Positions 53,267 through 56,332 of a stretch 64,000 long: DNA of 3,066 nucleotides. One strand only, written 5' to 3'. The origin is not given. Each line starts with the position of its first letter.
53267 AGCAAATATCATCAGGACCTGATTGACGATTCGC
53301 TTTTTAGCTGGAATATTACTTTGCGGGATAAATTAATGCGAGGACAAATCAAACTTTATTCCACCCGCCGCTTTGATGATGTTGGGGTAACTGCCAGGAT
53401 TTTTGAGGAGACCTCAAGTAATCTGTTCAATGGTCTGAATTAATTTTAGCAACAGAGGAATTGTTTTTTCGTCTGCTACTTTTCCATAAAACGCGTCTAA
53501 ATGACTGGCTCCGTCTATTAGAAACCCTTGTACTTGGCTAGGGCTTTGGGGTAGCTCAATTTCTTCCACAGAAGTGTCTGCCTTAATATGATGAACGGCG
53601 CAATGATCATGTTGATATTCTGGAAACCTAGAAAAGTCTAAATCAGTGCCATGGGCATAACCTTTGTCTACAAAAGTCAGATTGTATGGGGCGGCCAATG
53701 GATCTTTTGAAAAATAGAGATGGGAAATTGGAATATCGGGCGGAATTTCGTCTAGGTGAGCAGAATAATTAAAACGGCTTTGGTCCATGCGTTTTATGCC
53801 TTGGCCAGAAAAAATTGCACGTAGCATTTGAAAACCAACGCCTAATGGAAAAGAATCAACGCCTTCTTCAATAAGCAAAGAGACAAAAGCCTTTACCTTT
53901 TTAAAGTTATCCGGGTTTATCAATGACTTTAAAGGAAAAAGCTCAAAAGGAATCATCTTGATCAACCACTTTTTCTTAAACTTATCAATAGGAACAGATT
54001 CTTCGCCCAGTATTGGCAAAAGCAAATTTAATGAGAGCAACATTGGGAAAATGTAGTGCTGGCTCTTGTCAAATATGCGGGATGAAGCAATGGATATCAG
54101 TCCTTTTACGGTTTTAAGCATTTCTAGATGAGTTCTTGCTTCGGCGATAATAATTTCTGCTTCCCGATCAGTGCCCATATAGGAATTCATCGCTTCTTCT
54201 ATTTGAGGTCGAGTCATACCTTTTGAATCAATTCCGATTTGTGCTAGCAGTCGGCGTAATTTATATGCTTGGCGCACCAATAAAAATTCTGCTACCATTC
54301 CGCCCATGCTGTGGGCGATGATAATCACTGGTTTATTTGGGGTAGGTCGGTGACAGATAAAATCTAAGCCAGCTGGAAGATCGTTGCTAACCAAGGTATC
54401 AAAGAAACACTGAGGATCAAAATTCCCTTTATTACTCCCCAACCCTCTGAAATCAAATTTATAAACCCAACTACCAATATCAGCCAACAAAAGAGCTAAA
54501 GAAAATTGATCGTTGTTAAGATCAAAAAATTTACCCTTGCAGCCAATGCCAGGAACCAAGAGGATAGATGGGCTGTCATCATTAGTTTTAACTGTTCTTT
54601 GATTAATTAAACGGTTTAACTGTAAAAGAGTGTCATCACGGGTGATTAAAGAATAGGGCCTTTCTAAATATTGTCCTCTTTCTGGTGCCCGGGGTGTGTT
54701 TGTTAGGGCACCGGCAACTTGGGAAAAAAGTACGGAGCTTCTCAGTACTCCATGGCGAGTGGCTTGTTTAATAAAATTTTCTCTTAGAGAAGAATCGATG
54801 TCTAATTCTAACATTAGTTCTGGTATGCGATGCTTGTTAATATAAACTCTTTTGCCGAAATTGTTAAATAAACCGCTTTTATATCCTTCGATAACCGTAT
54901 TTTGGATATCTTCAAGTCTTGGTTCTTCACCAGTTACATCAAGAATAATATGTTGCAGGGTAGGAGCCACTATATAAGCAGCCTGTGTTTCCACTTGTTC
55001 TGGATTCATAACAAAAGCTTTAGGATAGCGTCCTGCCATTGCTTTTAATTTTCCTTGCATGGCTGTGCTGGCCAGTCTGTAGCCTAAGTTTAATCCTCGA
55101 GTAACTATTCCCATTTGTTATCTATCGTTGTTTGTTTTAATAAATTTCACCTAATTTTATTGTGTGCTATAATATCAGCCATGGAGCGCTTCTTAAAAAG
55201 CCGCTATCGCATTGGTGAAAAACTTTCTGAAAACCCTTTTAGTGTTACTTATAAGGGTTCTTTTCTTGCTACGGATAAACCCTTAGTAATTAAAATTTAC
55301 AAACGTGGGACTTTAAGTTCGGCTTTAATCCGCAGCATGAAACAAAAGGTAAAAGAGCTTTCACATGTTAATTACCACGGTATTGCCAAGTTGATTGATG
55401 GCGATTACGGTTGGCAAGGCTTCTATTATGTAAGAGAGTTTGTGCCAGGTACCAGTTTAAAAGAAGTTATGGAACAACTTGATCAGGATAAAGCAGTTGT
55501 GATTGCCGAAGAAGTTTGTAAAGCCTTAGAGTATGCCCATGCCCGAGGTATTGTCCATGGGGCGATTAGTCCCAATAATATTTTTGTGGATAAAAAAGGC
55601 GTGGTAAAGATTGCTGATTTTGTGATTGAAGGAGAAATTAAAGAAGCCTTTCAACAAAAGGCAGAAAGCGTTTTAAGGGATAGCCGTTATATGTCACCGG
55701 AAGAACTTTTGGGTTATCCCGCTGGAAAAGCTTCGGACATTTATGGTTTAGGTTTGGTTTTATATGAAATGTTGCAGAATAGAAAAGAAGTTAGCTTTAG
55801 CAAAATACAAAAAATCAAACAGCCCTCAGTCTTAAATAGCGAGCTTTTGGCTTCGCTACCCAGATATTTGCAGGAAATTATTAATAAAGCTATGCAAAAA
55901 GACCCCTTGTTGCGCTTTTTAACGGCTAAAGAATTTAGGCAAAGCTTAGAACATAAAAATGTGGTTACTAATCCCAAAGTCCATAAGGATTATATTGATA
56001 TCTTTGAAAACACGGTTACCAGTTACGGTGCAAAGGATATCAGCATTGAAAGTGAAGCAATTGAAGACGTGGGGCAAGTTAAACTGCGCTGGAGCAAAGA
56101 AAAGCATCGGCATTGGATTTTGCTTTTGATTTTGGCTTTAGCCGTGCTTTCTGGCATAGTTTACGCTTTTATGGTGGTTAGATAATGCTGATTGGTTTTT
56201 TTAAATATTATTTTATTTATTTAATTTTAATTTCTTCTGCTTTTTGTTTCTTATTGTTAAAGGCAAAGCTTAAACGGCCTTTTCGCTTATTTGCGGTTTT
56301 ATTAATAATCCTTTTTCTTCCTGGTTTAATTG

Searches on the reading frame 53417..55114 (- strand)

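Call 88: search_protein_families(library=pfam, proteins=[window:53417-55114:-], max_evalue=0.001)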
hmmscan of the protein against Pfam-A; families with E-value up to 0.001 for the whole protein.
window:53417-55114:- (566 aa): 4 families
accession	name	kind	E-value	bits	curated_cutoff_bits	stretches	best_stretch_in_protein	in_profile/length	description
PF12146.15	Hydrolase_4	-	4.9e-08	33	27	1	206-287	23-102/239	Serine aminopeptidase, S33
PF12697.13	Abhydrolase_6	-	1.3e-07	33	26.3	1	184-285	1-85/217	Alpha/beta hydrolase family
PF07819.20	PGAP1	-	0.00018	21.8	24.3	1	258-286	88-116/233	PGAP1-like alpha/beta domain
PF00561.26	Abhydrolase_1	-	0.00023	21.4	25.8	1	183-276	2-84/245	alpha/beta hydrolase fold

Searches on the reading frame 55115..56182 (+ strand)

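Call 88: search_protein_families(library=pfam, proteins=[window:55115-56182:+], max_evalue=0.001)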
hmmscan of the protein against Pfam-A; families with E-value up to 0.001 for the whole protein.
window:55115-56182:+ (356 aa): 4 families
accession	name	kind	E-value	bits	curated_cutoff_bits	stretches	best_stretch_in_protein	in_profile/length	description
PF00069.31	Pkinase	-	8.1e-30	104.5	31.7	1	32-273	2-256/263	Protein kinase domain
PF07714.23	PK_Tyr_Ser-Thr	-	4.1e-24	85.7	23.1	1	33-264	3-245/258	Protein tyrosine and serine/threonine kinase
PF03109.22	ABC1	-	6.9e-05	22.5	22.9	0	106-185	146-227/244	ABC1 atypical kinase-like domain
PF01163.29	RIO1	-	0.00047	20.2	22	0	106-166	84-146/187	RIO domain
